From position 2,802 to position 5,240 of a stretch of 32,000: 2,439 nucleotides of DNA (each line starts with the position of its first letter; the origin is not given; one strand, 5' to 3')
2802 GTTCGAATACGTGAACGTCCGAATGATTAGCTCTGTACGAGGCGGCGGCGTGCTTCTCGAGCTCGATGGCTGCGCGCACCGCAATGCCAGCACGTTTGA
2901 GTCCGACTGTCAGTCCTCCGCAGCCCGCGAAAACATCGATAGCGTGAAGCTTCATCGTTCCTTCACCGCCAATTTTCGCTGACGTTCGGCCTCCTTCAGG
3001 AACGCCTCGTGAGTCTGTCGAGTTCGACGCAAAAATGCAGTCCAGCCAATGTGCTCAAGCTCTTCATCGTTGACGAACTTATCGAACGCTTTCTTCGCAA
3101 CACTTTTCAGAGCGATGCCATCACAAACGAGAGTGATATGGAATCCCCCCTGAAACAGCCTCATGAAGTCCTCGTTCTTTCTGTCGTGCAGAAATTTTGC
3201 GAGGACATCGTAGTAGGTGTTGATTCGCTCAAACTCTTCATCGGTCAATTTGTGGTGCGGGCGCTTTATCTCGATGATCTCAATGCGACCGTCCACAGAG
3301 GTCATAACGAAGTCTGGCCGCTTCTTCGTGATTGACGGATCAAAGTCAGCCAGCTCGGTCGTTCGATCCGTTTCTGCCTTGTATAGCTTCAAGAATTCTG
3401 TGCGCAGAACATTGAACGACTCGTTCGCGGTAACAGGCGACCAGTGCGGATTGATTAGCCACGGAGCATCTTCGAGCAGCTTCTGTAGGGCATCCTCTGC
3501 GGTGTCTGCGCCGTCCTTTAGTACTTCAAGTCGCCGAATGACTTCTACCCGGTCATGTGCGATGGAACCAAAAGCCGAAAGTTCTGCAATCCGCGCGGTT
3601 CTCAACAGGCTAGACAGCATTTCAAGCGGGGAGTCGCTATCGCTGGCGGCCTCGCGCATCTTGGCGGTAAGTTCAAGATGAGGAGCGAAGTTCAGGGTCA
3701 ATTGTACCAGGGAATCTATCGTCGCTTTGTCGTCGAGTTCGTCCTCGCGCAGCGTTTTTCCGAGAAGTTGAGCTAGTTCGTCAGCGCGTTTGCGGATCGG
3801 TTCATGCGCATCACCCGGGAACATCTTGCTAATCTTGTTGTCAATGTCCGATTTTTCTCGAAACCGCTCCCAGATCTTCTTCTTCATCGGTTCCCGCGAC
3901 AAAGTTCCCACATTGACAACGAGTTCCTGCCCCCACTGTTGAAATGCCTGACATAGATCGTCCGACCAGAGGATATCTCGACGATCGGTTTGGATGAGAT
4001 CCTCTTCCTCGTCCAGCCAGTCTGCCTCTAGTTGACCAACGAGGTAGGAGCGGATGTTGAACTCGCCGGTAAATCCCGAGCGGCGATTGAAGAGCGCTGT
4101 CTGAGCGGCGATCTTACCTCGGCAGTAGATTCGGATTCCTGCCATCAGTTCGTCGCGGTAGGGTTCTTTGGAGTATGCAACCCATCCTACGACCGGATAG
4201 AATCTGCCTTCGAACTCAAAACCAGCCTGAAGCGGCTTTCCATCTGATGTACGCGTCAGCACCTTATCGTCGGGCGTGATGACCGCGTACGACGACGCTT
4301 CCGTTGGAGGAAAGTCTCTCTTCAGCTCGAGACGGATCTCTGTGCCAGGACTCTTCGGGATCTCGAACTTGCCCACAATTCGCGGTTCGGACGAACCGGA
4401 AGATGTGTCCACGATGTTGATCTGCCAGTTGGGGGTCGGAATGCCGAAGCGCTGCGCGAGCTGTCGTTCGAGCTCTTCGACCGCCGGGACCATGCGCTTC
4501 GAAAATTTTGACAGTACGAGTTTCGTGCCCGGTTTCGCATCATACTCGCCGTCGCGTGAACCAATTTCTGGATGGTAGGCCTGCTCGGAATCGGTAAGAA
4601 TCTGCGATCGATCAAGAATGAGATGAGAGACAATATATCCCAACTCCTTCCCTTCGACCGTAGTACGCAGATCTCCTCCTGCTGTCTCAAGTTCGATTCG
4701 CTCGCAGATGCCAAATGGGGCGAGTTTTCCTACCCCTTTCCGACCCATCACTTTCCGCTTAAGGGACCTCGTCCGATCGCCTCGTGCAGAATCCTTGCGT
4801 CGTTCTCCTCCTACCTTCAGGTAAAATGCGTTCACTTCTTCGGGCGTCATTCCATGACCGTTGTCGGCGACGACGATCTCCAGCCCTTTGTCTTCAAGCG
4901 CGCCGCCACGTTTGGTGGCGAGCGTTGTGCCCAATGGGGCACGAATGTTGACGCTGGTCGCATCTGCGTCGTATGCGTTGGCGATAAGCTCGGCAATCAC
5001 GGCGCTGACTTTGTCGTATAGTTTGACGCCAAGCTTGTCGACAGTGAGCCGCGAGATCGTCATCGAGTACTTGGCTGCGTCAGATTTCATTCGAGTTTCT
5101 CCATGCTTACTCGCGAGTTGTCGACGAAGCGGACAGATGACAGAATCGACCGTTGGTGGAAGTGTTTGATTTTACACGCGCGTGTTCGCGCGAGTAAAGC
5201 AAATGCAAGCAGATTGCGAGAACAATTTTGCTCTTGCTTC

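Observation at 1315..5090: GHKL ATPase fused to a PD-(D/E)xK nuclease, translationally coupled to a C5-methyltransferase and a small acidic protein: non-canonical R-M-like defence candidate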

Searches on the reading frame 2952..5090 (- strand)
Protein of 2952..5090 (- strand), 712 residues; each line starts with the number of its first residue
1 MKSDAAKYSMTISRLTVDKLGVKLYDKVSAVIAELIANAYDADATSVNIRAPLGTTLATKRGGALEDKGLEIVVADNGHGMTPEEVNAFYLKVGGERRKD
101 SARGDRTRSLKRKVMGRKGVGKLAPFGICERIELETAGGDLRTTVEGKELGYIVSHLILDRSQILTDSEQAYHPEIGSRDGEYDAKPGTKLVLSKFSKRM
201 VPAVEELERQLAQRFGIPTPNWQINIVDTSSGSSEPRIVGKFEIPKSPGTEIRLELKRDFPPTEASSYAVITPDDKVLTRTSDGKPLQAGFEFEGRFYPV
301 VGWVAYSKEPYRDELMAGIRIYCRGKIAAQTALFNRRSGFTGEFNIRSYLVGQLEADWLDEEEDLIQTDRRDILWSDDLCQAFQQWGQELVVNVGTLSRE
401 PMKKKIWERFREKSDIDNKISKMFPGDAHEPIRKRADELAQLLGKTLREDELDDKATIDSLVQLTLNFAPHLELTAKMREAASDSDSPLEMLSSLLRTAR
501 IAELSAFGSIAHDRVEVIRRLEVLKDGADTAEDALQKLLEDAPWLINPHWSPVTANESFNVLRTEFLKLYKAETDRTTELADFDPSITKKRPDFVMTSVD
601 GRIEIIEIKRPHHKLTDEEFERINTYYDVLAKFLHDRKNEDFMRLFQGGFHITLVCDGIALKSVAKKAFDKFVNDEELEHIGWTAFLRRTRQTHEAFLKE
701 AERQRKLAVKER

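Call 3: search_protein_families(library=pfam, proteins=[window:2952-5090:-], max_evalue=1)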
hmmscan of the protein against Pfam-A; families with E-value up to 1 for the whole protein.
window:2952-5090:- (712 aa): 5 families
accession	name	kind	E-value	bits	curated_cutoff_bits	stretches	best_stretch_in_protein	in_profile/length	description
PF13589.12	HATPase_c_3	-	3.2e-18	66.5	25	1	29-141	4-97/137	Histidine kinase-, DNA gyrase B-, and HSP90-like ATPase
PF02518.31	HATPase_c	-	2.4e-05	25.1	26.4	1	27-104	5-64/111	Histidine kinase-, DNA gyrase B-, and HSP90-like ATPase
PF14082.12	SduA_C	-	0.00028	21.5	27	1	531-619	3-62/159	Shedu protein SduA, C-terminal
PF18664.7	CdiA_C_tRNase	-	0.067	13.9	26.5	1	589-628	26-63/116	CdiA C-terminal tRNase domain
PF13588.12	HSDR_N_2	-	0.17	12.4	25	1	588-630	35-78/110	Type I restriction enzyme R protein N terminus (HSDR_N)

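Call 4: search_protein_families(library=padloc, proteins=[window:2952-5090:-], max_evalue=1)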
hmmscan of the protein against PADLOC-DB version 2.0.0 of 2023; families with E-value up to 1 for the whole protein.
window:2952-5090:- (712 aa): 4 families
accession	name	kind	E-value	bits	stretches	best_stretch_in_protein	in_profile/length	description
PDLC03419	REase_II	-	2.2e-37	126.8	1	7-634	4-593/695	Type II restriction enzyme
PDLC03485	REase_II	-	3.4e-20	70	2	6-226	4-194/611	Type II restriction enzyme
PDLC00385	SduA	-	0.0012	16.3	1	589-615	189-215/319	DUF4263 domain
PDLC00388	SduA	-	0.0019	15.3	1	586-614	256-284/402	DUF4263 domain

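Call 5: search_protein_families(library=ncbifam, proteins=[window:2952-5090:-], max_evalue=1)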
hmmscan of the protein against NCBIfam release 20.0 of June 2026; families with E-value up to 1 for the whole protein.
window:2952-5090:- (712 aa): 10 families
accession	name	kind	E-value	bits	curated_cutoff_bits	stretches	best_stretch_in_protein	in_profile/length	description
NF050001.1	restrict_BbrUII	equivalog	5.5e-74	249.9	550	1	8-703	1-647/659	BbrUII/HgiDII family restriction enzyme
NF010683.0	PRK14083.1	equivalog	1.4e-08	33.7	455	1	17-138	16-130/604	HSP90 family protein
NF047352.1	P_loop_sacsin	domain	1.2e-05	25.7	50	1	31-134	3-79/80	sacsin N-terminal ATP-binding-like domain-containing protein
TIGR00585.2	mutl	equivalog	0.00015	20.8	180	1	28-88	21-68/555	DNA mismatch repair endonuclease MutL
NF000953.0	PRK00095.2-4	equivalog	0.014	14.3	693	1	28-87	23-69/611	DNA mismatch repair endonuclease MutL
NF000954.0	PRK00095.2-5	equivalog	0.015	13.7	937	1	27-87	26-73/588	DNA mismatch repair endonuclease MutL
NF000951.0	PRK00095.2-1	equivalog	0.027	13.1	391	1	25-87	22-70/559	DNA mismatch repair endonuclease MutL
NF003555.1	PRK05218.1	equivalog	0.027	13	371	1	24-136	20-137/614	molecular chaperone HtpG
NF000950.0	PRK00095.1-3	equivalog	0.048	12.1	756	1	28-90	24-73/641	DNA mismatch repair endonuclease MutL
NF003218.0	PRK04184.1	equivalog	0.15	10.6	274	1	30-92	39-97/539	DNA topoisomerase VI subunit B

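Call 9: find_homologous_proteins(query=window:2952-5090:-, max_evalue=0.00001)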
Query window:2952-5090:- (712 aa): 2041 proteins with E <= 0.00001 among 8000 candidates; the best 120 are listed.
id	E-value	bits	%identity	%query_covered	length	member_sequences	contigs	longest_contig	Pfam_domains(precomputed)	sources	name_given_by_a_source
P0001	0.0e+0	1602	100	100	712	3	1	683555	PF02518.32,PF13589.13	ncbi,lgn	-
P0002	1.7e-276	937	61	99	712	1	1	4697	PF13589.13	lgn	-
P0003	4.9e-275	933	61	99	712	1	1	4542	PF13589.13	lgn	-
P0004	3.8e-250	850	55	99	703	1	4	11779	PF02518.32,PF13589.13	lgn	-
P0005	4.0e-248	844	55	99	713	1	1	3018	PF02518.32,PF13589.13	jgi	-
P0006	6.7e-248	843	55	100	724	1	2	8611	PF13589.13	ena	-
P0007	6.8e-248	843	55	99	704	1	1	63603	PF13589.13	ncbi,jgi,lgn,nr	ncbi:MAG TPA: ATP-binding protein [Thermoanaerobaculia bacterium]|nr:ATP-binding protein [Thermoanae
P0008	2.6e-247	841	55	99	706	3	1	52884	PF02518.32,PF13589.13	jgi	jgi:hypothetical protein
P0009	4.7e-247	840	55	99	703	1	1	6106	PF13589.13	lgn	-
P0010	5.5e-247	840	55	99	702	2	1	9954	PF13589.13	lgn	-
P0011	7.3e-247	839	55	99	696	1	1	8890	PF13589.13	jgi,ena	-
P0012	1.8e-246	838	55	99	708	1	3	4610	PF02518.32,PF13589.13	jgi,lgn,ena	-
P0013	3.5e-246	837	55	98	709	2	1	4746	PF13589.13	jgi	-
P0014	4.2e-246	837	54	100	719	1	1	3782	PF13589.13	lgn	-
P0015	4.8e-246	837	53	99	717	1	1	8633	PF02518.32,PF13589.13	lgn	-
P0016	6.1e-246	836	54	99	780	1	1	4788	PF13589.13,PF14082.13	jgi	jgi:Asp-tRNA(Asn)/Glu-tRNA(Gln) amidotransferase C subunit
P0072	2.0e-240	818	54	99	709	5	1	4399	PF13589.13,PF14082.13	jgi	-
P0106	7.1e-238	810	53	99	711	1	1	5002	PF13589.13,PF14082.13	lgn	-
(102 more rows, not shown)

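Call 10: search_solved_structures(query=window:2952-5090:-, max_evalue=1)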
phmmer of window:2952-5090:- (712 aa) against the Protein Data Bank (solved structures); distinct sequences matched with E-value up to 1: 7.
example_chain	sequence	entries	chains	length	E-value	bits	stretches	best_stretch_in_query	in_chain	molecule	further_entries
2ypf_A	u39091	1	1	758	1.7e-06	30.2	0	64-100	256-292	AVRBS3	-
9lcz_A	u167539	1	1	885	1e-05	27.6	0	57-100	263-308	Inactivate TOD6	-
9lcx_A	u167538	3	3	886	1e-05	27.6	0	57-100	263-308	Inactivate TOD6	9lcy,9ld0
9ld1_A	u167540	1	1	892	1.1e-05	27.5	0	56-100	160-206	inactivate TOD4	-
9jo8_A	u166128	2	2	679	8.2e-05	24.6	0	64-100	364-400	TALE repeat protein targeting mitochondiral ND1-L gene. | TALE repeat protein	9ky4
4osk_A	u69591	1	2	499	0.036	15.9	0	58-99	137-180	Hax3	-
4gg4_A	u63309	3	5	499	0.04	15.7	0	64-100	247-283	Hax3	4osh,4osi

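Call 16: find_encoding_contigs(protein=P0001, flank=10000, max_places=3)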
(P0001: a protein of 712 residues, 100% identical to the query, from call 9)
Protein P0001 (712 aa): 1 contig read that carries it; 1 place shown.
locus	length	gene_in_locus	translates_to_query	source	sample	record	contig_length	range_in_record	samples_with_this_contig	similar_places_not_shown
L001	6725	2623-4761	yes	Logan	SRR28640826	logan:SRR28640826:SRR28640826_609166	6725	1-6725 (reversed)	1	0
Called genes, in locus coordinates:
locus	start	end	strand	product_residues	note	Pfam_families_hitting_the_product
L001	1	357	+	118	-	?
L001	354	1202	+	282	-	PF01930:Cas_Cas4 (faint), PF12705:PDDEXK_1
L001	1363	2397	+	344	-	-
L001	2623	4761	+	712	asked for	PF02518:HATPase_c (faint), PF13589:HATPase_c_3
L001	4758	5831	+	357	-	PF00145:DNA_methylase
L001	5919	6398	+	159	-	-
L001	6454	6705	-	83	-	-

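Call 18: find_related_loci(query=A1, collection=genome_contigs, flank=6000)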
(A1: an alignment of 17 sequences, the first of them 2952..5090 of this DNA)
Query A1 (712 aa) in genome_contigs; peptide patterns used: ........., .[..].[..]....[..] (x = any residue, [..] = any of these).
356 stretches matched a pattern; 343 encode a relative of the query (tblastn E <= 1e-3); the best 80 are kept; 80 distinct loci.
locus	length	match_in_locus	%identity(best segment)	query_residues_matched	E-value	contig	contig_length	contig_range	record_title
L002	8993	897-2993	54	7-710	0e+0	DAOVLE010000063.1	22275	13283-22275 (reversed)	MAG TPA_asm: Phycisphaerales bacterium isolate CSMAG_1437 CSMAG_1437_k141_441259_length_22275_cov_17.9452, whole genome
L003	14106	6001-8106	53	4-711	0e+0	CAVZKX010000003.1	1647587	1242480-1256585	MAG: uncultured Planctomycetia bacterium isolate MFD06714.bin.2.99 genome assembly, contig: contig_20583, whole genome s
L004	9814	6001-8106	54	8-711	0e+0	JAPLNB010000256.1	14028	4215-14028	MAG: Planctomycetota bacterium isolate LacPavin_0920_SED5_MAG_61_14 LacPavin_0920_SED5_scaffold_1082943, whole genome sh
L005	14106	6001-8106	54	7-709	0e+0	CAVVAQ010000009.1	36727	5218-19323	MAG: uncultured Nitrospira sp. isolate MFD09730.bin.2.50 genome assembly, contig: contig_2250, whole genome shotgun sequ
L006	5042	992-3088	54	8-710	0e+0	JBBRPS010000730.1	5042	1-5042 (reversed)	MAG: Gemmatales bacterium isolate metawrap_la1_100 W_la1_100_k141_1984134L_5042_cov_10.0000, whole genome shotgun sequen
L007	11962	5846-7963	54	5-709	0e+0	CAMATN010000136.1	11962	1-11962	MAG: Rhizobium sp. Q54 isolate MaH-04nov19-103 genome assembly, contig: MaH-04nov19-C13851, whole genome shotgun sequenc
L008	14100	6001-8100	54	7-712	0e+0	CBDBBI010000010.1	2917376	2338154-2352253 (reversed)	MAG: bacterium isolate 141a6a79-0b26-4072-a46e-b7d0e99fc3f6 genome assembly, contig: contig_10, whole genome shotgun seq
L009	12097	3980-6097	53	6-710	0e+0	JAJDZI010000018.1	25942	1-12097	MAG: Nitrospirales bacterium isolate jk18x40bins.30 k141_1206756, whole genome shotgun sequence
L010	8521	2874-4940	53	7-707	0e+0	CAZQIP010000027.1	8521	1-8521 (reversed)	MAG TPA_asm: uncultured bacterium isolate SRP338948_co1_32 genome assembly, contig: k141_200866, whole genome shotgun se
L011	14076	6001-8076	54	7-706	0e+0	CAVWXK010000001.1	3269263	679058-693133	MAG: uncultured proteobacterium isolate MFD03726.bin.2.8 genome assembly, contig: contig_15707, whole genome shotgun seq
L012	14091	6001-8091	53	3-710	0e+0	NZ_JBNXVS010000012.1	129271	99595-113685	Nodosilinea sp. AN01ver1 NODE_12_length_129271_cov_35.043386, whole genome shotgun sequence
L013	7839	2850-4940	53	3-710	0e+0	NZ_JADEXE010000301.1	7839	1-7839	Nodosilinea sp. LEGE 07298 NODE_307_length_7839_cov_12.7892, whole genome shotgun sequence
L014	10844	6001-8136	52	1-710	0e+0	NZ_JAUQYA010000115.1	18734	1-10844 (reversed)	MAG: Albidovulum sp. isolate BIN43 contig_181687, whole genome shotgun sequence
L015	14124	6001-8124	52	5-711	0e+0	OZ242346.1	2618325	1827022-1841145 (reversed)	MAG: Nitrospirales bacterium isolate 9c02dde2-7a43-4f12-96c5-beceef923469 genome assembly, chromosome: 1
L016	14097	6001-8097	52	7-711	0e+0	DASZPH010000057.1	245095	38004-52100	MAG TPA_asm: Pirellulales bacterium isolate SMAG_U5966 k141_638085, whole genome shotgun sequence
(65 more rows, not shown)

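Call 32: search_dna_similar(query=window:2952-5090:-, collection=plasmids, mode=protein, max_rows=40, max_evalue=0.001)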
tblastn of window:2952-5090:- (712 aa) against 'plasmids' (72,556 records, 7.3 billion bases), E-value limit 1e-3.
Records with a match: 26; places in all: 26; records where one place covers at least 80% of the query: 9.
Best place of each record, by identity: <60% 26.
By first word of the organism name: Rhizobium 4; Burkholderia 4; Campylobacter 2; Neisseria 2; Sinorhizobium 2; Pantoea 1; Shinella 1; Streptococcus 1; Pseudomonas 1; Acinetobacter 1; and 7 more.
By predicted mobility (MOB-suite, as given by PLSDB): non-mobilizable 13; conjugative 10; mobilizable 3.
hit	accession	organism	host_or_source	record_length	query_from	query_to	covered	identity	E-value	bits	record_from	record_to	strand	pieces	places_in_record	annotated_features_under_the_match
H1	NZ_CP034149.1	Pantoea agglomerans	whole organism,Poland, Warsaw area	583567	17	699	96%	26.0%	6e-23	112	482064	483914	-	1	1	ATP-binding protein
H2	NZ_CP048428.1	Rhizobium daejeonense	Cell,soil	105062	10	694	96%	24.8%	6e-18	97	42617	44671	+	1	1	ATP-binding protein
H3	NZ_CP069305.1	Shinella sp. PSBB067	monoisolate,Minnesota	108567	10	694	96%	24.8%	6e-18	97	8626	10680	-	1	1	ATP-binding protein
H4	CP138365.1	Streptococcus agalactiae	Homo sapiens,cell culture,urine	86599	8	632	88%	26.6%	4e-23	135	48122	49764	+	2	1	ATP-binding protein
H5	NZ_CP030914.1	Pseudomonas aeruginosa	Homo sapiens,sputum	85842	10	698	97%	23.8%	2e-14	86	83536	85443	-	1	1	ATP-binding protein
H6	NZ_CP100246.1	Burkholderia glumae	cell culture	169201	8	630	88%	22.9%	2e-14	85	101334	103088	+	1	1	ATP-binding protein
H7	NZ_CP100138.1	Burkholderia glumae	cell culture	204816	8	630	88%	22.9%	2e-14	85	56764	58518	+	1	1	ATP-binding protein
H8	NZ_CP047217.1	Campylobacter coli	pig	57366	10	580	80%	23.0%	7e-13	80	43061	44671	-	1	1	ATP-binding protein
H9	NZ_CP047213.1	Campylobacter coli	pig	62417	10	580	80%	23.0%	7e-13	80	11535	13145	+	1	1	ATP-binding protein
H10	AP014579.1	Burkholderia sp. RPE67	Riptortus pedestris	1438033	6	474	66%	26.0%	3e-12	78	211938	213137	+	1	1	putative membrane protein (x2)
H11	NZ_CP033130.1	Acinetobacter wuhouensis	Culture,Sewage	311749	16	417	56%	27.1%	3e-19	100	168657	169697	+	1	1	ATP-binding protein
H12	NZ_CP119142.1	Neisseria gonorrhoeae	Homo sapiens,whole organism,synovial ...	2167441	7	239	33%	32.9%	6e-17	94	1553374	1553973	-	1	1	none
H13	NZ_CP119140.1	Neisseria gonorrhoeae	Homo sapiens,whole organism,blood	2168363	7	239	33%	32.9%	6e-17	94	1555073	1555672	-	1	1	none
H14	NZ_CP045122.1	Rubrobacter marinus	single pure culture,marine sediment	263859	4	217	30%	35.5%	5e-14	84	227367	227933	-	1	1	ATP-binding protein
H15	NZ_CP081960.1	Halobaculum magnesiiphilum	cell culture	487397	8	217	29%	36.1%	2e-14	85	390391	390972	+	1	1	ATP-binding protein | DNA cytosine methyltransferase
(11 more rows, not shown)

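Call 33: predict_structure(alignment_id=A1)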
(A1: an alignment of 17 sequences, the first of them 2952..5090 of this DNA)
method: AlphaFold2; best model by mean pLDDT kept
length: 712 residues; sequences in the alignment: 17
mean_pLDDT: 71.7   pTM: 0.48
mean pLDDT of the five models: 71.7, 69.8, 68.5, 67.0, 66.7
residues with pLDDT >= 90: 50; 70-90: 375; 50-70: 216; < 50: 71
segments of 3 or more residues with pLDDT < 50: 1-4, 313-319, 321-346, 356-375, 551-556, 592-594
pLDDT, mean of each block of 10 residues (from residue 1): 62 62 69 85 89 90 84 92 80 60 66 62 79 90 68 90 71 87 89 90 83 70 88 76 68 73 69 82 76 77 69 47 46 42 45 46 35 53 73 70 80 88 78 86 79 83 83 75 60 62 66 65 59 53 52 52 75 78 65 51 69 80 79 82 74 81 85 84 74 73 67 44
secondary structure, 60 per line:
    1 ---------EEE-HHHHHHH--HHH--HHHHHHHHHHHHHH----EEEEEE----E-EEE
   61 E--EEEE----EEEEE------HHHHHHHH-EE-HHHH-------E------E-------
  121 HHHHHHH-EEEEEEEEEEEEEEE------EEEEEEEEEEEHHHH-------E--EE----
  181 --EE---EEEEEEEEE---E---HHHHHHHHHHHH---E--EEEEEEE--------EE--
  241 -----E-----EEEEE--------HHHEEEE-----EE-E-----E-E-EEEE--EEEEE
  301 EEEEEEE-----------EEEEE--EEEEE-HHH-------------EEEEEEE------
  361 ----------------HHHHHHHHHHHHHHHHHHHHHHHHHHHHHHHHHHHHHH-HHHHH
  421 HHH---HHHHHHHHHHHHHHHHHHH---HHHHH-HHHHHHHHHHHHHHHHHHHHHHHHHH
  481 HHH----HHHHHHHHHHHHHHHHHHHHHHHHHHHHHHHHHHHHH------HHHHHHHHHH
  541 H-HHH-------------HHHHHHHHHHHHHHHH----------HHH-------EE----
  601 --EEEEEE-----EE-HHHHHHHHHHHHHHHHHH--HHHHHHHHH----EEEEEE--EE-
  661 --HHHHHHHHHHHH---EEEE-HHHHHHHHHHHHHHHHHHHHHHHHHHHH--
elements in order (helices of 4 or more, strands of 3 or more residues): E10-12 H14-20 H28-41 E46-51 E58-61 E64-67 E72-76 H83-90 H95-98 H121-127 E129-143 E150-160 H161-164 E188-196 H204-215 E222-228 E252-256 E268-271 E290-293 E296-307 E319-323 E326-330 E348-354 H377-414 H416-423 H427-445 H449-453 H455-483 H488-524 H531-541 H559-574 E603-608 H617-634 H637-645 E650-655 H663-674 E678-681 H683-710

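Call 35: get_annotated_region(hit=H15, flank=5000)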
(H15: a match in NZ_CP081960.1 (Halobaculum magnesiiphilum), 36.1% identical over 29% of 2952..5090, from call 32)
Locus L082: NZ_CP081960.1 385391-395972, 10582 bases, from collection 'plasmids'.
description: Halobaculum magnesiiphilum strain NBRC 109044 plasmid unnamed2, complete sequence
organism: Halobaculum magnesiiphilum (NCBI taxid 1017351)
taxonomy: Archaea; Euryarchaeota; Halobacteria; Halobacteriales; Haloferacaceae; Halobaculum; Halobaculum magnesiiphilum
host: -; source: cell culture; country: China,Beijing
typing (MOB-suite, as given by PLSDB): non-mobilizable
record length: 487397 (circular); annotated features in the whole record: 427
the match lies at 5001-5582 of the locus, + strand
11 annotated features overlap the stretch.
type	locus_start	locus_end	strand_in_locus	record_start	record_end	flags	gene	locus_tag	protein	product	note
CDS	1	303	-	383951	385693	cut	-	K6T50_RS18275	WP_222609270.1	hypothetical protein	-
CDS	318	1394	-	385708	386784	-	-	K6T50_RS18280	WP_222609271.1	nucleoid-associated protein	-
CDS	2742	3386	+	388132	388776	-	-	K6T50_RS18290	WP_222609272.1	hypothetical protein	-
CDS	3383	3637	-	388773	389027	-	-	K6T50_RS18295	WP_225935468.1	hypothetical protein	-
CDS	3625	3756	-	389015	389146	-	-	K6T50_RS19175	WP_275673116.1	hypothetical protein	-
CDS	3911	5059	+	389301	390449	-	-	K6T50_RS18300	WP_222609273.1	DNA cytosine methyltransferase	GO:0006304 - DNA modification [Evidence IEA]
CDS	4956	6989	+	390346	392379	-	-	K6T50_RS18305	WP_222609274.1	ATP-binding protein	-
CDS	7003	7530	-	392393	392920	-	-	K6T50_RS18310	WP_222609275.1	SprT-like domain-containing protein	-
CDS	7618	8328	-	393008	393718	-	-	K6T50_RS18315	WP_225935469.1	DUF6339 family protein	-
CDS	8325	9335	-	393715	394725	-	-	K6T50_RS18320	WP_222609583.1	hypothetical protein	-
CDS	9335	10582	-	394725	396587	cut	-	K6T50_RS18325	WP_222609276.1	hypothetical protein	-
